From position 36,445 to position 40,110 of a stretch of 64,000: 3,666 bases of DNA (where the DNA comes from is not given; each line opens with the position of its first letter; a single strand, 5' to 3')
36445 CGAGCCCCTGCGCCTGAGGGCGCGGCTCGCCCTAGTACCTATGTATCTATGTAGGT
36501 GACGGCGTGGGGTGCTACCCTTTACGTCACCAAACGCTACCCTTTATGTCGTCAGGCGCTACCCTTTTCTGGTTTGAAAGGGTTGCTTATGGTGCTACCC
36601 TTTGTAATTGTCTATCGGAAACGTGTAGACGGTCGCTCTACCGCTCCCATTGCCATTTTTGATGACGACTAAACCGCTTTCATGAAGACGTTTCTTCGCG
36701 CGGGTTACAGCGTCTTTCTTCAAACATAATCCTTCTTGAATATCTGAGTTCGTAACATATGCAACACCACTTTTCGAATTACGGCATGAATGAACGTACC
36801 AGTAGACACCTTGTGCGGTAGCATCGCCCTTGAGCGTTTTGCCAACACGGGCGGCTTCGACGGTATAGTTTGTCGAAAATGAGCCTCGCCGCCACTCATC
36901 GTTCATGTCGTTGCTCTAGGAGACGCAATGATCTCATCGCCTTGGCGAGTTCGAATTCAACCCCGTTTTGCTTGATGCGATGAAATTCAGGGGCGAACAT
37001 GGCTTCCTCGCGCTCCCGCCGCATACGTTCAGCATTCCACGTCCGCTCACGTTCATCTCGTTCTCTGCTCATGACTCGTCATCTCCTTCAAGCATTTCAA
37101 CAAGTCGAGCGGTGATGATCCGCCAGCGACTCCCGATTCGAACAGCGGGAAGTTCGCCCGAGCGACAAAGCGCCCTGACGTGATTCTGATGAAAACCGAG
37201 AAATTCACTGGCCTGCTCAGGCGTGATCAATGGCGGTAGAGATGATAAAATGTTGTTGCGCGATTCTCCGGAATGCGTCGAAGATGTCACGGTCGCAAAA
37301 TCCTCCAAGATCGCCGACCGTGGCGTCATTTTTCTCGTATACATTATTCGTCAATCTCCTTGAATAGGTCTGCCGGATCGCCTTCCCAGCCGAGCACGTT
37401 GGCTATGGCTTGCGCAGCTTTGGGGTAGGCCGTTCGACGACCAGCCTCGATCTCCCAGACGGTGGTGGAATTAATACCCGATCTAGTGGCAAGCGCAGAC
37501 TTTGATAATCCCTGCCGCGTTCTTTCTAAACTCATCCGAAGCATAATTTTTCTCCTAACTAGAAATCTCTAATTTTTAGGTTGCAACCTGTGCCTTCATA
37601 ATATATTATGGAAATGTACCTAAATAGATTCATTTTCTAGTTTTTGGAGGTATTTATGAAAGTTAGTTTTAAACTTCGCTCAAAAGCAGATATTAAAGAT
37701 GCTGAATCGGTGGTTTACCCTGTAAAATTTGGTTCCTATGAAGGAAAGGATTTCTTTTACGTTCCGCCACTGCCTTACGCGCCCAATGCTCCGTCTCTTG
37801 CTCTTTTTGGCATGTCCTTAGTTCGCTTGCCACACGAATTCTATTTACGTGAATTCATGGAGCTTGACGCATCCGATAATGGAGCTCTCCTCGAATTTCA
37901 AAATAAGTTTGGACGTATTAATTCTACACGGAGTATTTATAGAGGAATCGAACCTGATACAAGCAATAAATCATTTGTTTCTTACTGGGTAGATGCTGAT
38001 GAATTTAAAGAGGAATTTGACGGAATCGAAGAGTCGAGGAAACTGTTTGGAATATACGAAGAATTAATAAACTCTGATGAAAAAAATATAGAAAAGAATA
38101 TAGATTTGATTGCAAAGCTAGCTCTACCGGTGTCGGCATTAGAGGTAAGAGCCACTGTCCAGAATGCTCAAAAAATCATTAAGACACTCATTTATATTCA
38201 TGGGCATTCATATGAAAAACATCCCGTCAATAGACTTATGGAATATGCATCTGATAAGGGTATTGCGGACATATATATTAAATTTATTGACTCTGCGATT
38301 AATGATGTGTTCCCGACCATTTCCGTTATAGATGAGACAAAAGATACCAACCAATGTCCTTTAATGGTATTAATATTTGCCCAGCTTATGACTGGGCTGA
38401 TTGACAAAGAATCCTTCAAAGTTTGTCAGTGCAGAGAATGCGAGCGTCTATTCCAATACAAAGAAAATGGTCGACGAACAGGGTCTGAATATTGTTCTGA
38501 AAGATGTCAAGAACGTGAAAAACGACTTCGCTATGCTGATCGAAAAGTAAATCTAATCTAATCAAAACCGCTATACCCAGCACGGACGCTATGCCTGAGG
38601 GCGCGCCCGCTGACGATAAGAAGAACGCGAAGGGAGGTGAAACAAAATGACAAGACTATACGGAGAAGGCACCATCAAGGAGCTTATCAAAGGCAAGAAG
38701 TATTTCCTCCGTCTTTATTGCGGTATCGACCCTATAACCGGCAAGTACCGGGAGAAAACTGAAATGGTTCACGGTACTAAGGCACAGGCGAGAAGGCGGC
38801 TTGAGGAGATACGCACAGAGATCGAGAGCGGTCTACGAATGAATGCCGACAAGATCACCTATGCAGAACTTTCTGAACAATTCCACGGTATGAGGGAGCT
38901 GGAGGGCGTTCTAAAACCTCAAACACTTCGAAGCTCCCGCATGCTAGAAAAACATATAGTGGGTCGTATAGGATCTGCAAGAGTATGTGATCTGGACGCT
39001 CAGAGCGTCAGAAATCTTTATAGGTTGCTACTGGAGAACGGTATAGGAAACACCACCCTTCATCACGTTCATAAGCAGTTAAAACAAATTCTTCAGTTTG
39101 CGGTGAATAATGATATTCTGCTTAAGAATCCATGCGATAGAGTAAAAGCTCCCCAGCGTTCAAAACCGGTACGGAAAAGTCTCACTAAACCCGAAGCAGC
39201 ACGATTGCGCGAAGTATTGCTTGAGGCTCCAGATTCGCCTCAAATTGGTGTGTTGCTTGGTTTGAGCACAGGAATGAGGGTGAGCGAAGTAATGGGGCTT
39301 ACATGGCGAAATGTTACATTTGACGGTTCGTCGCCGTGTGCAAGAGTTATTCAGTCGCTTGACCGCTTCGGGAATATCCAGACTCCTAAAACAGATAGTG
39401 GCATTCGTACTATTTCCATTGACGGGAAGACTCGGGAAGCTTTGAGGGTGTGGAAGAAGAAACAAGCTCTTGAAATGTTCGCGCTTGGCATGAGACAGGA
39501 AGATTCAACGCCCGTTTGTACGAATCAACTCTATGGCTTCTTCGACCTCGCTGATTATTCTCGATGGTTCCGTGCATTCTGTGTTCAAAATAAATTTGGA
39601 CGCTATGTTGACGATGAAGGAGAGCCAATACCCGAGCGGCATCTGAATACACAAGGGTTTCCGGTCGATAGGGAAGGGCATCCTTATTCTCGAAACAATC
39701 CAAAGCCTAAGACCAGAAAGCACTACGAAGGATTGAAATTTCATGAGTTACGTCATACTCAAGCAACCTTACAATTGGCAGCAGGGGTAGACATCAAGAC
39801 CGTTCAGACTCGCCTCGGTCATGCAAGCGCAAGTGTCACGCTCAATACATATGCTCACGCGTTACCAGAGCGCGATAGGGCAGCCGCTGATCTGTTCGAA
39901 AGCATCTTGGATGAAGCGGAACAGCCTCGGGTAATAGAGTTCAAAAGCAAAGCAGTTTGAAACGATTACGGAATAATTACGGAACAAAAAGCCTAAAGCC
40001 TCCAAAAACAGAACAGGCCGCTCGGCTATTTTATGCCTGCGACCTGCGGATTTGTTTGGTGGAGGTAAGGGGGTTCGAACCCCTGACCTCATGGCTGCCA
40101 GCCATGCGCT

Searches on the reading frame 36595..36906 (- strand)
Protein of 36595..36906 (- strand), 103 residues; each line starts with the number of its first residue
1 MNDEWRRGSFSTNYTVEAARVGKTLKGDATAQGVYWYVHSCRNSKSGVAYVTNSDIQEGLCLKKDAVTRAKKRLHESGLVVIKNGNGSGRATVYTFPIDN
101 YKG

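Call 7: search_protein_families(library=pfam, proteins=[window:36595-36906:-], max_evalue=0.01)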
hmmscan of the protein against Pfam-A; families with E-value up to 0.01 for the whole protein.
window:36595-36906:- (103 aa): 3 families
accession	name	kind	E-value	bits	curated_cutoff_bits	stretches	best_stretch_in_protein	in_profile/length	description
PF13730.12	HTH_36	-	2.1e-06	27.9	25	1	30-80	6-55/55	Helix-turn-helix domain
PF13551.12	HTH_29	-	0.0075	16.8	28.1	0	45-90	9-52/64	Winged helix-turn helix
PF01047.28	MarR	-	0.0097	16.2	24.6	0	52-80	19-47/59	MarR family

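Call 8: search_protein_families(library=phrogs, proteins=[window:36595-36906:-], max_evalue=0.001)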
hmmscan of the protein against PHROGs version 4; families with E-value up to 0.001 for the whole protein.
window:36595-36906:- (103 aa): 7 families
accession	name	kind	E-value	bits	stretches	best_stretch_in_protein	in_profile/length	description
phrog_428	-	DNA, RNA and nucleotide metabolism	9.3e-07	29.3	1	28-97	106-176/455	replication initiation protein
phrog_270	-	DNA, RNA and nucleotide metabolism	4.5e-06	27.3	1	18-94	36-113/383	replication initiation protein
phrog_678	-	DNA, RNA and nucleotide metabolism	4.1e-05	24.3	1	41-91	80-126/346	replication initiation O-like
phrog_345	-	DNA, RNA and nucleotide metabolism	0.00025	21.8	1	26-90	42-107/297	replication initiation O-like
phrog_391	-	DNA, RNA and nucleotide metabolism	0.00052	20.7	1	39-100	27-92/298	replication initiation O-like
phrog_186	-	DNA, RNA and nucleotide metabolism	0.00076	20.2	1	27-89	39-102/308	DnaD-like helicase loader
phrog_20659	-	unknown function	0.0008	20.1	1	43-95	35-86/264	-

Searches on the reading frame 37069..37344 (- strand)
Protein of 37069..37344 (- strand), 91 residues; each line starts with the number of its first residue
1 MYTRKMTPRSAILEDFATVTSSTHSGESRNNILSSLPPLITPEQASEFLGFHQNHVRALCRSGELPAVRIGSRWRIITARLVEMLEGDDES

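Call 7: search_protein_families(library=pfam, proteins=[window:37069-37344:-], max_evalue=0.01)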
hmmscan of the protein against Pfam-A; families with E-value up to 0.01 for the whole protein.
window:37069-37344:- (91 aa): 1 family
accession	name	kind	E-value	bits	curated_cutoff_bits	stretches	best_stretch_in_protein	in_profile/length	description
PF12728.13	HTH_17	-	3.6e-13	50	27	1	39-87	1-49/51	Helix-turn-helix domain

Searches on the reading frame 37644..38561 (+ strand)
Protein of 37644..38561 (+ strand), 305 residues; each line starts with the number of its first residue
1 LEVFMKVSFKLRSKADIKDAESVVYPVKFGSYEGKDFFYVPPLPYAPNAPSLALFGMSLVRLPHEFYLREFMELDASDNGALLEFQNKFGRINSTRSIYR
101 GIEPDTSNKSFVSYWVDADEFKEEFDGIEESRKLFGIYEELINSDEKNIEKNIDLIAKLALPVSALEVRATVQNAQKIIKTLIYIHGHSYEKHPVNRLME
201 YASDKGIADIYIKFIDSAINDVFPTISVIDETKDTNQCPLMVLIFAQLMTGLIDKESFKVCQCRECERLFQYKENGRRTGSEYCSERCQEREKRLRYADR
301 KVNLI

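Call 7: search_protein_families(library=pfam, proteins=[window:37644-38561:+], max_evalue=0.01)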
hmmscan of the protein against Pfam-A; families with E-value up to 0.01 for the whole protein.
window:37644-38561:+ (305 aa): 0 families

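Call 8: search_protein_families(library=phrogs, proteins=[window:37644-38561:+], max_evalue=0.001)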
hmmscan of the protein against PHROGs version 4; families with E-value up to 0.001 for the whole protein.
window:37644-38561:+ (305 aa): 1 family
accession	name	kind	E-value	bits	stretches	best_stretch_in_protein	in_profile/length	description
phrog_1271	-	DNA, RNA and nucleotide metabolism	0.00061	20.3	1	258-296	210-246/361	HNH endonuclease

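Call 81: search_protein_families(library=ncbifam, proteins=[window:37644-38561:+], max_evalue=0.01)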
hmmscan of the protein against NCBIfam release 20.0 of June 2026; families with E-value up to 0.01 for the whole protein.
window:37644-38561:+ (305 aa): 0 families

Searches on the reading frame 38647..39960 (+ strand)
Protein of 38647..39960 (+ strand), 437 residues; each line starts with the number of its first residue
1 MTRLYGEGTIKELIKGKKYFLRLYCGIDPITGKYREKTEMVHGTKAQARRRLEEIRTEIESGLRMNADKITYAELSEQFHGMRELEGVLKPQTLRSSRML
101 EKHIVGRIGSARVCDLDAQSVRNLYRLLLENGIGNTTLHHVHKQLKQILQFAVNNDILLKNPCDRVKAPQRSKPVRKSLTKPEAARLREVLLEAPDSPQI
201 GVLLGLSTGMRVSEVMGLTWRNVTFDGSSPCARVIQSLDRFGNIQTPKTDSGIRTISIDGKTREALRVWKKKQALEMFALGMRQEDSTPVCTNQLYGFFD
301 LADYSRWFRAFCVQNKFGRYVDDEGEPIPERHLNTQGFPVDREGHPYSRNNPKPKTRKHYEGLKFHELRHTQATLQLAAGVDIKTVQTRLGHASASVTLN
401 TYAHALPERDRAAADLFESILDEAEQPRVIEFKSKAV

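Call 7: search_protein_families(library=pfam, proteins=[window:38647-39960:+], max_evalue=0.01)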
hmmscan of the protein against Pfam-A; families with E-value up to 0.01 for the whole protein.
window:38647-39960:+ (437 aa): 3 families
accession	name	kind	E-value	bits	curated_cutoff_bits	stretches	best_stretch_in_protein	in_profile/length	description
PF00589.27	Phage_integrase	-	2.4e-16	60.4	27.1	2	361-408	125-171/172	Phage integrase family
PF22022.2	Phage_int_M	-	0.00014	22.5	27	1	75-167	4-94/96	Phage integrase central domain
PF13102.12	Phage_int_SAM_5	-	0.0024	18.6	22.3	1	98-165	26-97/98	Phage integrase SAM-like domain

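Call 8: search_protein_families(library=phrogs, proteins=[window:38647-39960:+], max_evalue=0.001)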
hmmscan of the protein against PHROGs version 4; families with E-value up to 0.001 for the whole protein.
window:38647-39960:+ (437 aa): 4 families
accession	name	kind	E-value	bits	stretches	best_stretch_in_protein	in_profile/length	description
phrog_1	-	integration and excision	2.6e-64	219.6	1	15-427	120-457/611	integrase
phrog_216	-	integration and excision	3.5e-30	106.1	1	140-422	17-241/301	integrase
phrog_7685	-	integration and excision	1.3e-13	52.1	1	340-421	155-239/240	integrase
phrog_23783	-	integration and excision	0.00011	23.3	1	39-164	33-150/162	integrase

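Call 64: find_related_loci(query=window:38647-39957:+, collection=genome_contigs, flank=10000)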
Query window:38647-39957:+ (437 aa) in genome_contigs; peptide patterns used: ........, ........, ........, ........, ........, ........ (x = any residue, [..] = any of these).
88 stretches matched a pattern; 25 encode a relative of the query (tblastn E <= 1e-3); 25 distinct loci.
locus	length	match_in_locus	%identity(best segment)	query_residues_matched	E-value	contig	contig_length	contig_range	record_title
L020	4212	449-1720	36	6-428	7e-82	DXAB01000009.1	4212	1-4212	MAG TPA_asm: Candidatus Olsenella pullicola isolate ChiHecec1B25-7792 ChiHecec1B25__C13359_L4212_SAMN08009883, whole gen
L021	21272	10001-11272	36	6-428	1e-81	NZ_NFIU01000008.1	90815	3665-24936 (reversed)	Olsenella sp. An290 An290_contig_8, whole genome shotgun sequence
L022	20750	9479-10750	36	6-428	1e-81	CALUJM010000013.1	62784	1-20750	MAG: uncultured Atopobiaceae bacterium isolate BRZ_MD__bin10 genome assembly, contig: BRZ_MD__NODE_499_length_62784_cov_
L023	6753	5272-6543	36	6-428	9e-82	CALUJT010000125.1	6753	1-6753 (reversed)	MAG: uncultured Atopobiaceae bacterium isolate BRZ_LR__bin45 genome assembly, contig: BRZ_LR__NODE_8602_length_6753_cov_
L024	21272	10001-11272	36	6-428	2e-81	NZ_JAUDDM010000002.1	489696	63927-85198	Collinsella tanakaei strain 50_SSukc10 50_SSukc10_scaffold_2, whole genome shotgun sequence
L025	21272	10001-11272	36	6-428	2e-81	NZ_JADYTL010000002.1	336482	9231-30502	Collinsella tanakaei strain ET10 ET10_NODE_2_length_336482_cov_26.011984_pilon, whole genome shotgun sequence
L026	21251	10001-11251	36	6-423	4e-81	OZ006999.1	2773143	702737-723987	MAG: uncultured Atopobiaceae bacterium isolate 6730_HET_VAC_s3.ctg000004l_hifiasm_large MAG genome assembly, chromosome:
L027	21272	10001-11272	36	6-428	5e-81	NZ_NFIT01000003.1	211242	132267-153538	Olsenella sp. An293 An293_contig_3, whole genome shotgun sequence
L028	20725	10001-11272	36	6-428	1e-80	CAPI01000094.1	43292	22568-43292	Collinsella massiliensis, WGS project CAPI01000000 data, contig: 00094, whole genome shotgun sequence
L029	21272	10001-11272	36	6-428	5e-80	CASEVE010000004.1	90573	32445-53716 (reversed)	uncultured Olsenella sp. isolate T11_L1_319319_idba_bin.2 genome assembly, contig: T11_L1_319319_idba_bin.2.fa_scaffold_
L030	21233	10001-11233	37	2-421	9e-80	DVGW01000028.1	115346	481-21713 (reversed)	MAG TPA_asm: Candidatus Aphodovivens avicola isolate ChiGjej6B6-21069 ChiGjej6B6M5__C199333_L115346_SRR6323492, whole ge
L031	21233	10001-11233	37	2-421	6e-79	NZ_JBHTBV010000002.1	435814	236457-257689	Gordonibacter pamelaeae strain CCUG 55131 GCM70025281_6, whole genome shotgun sequence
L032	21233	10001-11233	37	2-421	2e-78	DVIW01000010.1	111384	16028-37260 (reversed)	MAG TPA_asm: Candidatus Aphodovivens avistercoris isolate ChiGjej5B5-3278 ChiGjej5B5M5__C47059_L111384_SRR6323495, whole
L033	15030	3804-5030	37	4-421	3e-78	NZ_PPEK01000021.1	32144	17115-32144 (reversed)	Enteroscipio rubneri strain ResAG-96 ResAG96T_contig_021, whole genome shotgun sequence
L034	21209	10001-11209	37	5-421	2e-78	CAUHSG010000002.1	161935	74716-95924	MAG TPA_asm: uncultured Coriobacteriia bacterium isolate SRR16279944_bin.60_MetaWRAP_v1.3_MAG genome assembly, contig: E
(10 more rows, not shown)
